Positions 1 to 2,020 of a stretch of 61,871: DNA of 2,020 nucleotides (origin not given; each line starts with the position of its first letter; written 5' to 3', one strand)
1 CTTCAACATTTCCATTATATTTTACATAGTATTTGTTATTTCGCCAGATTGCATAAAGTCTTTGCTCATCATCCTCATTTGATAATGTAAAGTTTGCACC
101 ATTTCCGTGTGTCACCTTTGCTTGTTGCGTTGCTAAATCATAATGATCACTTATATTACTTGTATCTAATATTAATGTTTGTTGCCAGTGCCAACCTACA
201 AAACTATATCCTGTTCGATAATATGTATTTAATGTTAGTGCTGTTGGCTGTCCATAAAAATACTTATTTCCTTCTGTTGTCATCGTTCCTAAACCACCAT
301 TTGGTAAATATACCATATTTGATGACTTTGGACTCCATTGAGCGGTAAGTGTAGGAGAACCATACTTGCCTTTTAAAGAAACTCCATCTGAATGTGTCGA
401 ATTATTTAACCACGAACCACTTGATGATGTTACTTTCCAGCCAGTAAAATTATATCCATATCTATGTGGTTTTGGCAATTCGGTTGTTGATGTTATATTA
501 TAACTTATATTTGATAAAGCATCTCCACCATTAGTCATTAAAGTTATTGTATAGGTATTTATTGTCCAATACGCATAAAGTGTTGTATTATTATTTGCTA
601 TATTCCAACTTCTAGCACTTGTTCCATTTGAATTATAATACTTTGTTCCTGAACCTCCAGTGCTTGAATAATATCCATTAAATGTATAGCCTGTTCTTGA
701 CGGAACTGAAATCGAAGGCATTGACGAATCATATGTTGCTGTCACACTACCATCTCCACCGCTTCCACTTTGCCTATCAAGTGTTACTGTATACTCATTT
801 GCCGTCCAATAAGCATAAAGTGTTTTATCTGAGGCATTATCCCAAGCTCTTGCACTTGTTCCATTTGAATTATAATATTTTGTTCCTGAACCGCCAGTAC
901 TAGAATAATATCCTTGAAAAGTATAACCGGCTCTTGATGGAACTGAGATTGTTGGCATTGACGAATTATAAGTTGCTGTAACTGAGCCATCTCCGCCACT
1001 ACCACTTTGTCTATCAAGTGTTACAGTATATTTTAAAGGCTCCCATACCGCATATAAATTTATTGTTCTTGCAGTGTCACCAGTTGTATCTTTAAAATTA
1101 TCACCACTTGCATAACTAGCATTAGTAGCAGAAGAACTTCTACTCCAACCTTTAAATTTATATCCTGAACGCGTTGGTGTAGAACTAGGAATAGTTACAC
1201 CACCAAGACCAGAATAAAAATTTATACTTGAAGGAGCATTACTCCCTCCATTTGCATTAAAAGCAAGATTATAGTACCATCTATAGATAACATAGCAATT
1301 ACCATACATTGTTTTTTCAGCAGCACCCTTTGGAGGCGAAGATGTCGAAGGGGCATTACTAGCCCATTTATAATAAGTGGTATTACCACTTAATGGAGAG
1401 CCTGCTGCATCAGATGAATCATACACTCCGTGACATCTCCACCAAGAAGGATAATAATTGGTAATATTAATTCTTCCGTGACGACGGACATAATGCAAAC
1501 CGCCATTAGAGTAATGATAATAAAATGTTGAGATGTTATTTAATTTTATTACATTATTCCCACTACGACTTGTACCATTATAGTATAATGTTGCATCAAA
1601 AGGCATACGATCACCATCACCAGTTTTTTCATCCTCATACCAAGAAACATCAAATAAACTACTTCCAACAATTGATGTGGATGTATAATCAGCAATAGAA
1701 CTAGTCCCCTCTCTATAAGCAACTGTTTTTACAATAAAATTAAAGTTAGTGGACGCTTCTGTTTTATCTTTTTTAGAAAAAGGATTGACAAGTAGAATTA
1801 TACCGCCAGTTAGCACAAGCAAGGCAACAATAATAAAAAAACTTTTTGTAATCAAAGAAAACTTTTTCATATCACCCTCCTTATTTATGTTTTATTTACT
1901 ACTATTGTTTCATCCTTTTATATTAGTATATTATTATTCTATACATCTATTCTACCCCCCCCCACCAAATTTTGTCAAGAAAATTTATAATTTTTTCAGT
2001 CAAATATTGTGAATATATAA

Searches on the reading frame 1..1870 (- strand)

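Call 19: search_protein_families(library=pfam, proteins=[window:1-1870:-], max_evalue=0.01)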
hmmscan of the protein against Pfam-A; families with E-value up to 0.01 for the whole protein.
window:1-1870:- (623 aa): 2 families
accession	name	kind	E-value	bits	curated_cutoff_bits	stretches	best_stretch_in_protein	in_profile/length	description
PF09479.16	Flg_new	-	1.3e-31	108.9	27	4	200-263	1-57/65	Listeria-Bacteroides repeat domain (List_Bact_rpt)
PF18998.6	Flg_new_2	-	0.00023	21.5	23.6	0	231-254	30-52/73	Divergent InlB B-repeat domain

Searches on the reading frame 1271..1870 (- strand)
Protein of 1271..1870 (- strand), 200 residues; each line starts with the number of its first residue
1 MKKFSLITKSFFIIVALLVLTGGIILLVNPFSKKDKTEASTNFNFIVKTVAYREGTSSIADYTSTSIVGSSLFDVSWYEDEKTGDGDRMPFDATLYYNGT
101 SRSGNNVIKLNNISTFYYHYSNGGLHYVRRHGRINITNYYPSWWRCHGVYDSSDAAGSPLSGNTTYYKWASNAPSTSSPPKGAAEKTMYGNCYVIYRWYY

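Call 34: find_homologous_proteins(query=window:1271-1870:-, max_evalue=0.001)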
Query window:1271-1870:- (200 aa): 1 proteins with E <= 0.001 among 88 candidates.
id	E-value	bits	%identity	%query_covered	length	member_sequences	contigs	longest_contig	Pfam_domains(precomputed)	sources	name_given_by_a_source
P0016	5.3e-71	256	89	70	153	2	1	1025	-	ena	-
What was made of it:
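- Tried and rejected: Homology search with the N-terminal 200 aa of the locus-1 protein: one hit only, so no family-wide promoter comparison was possible that way (call 34).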
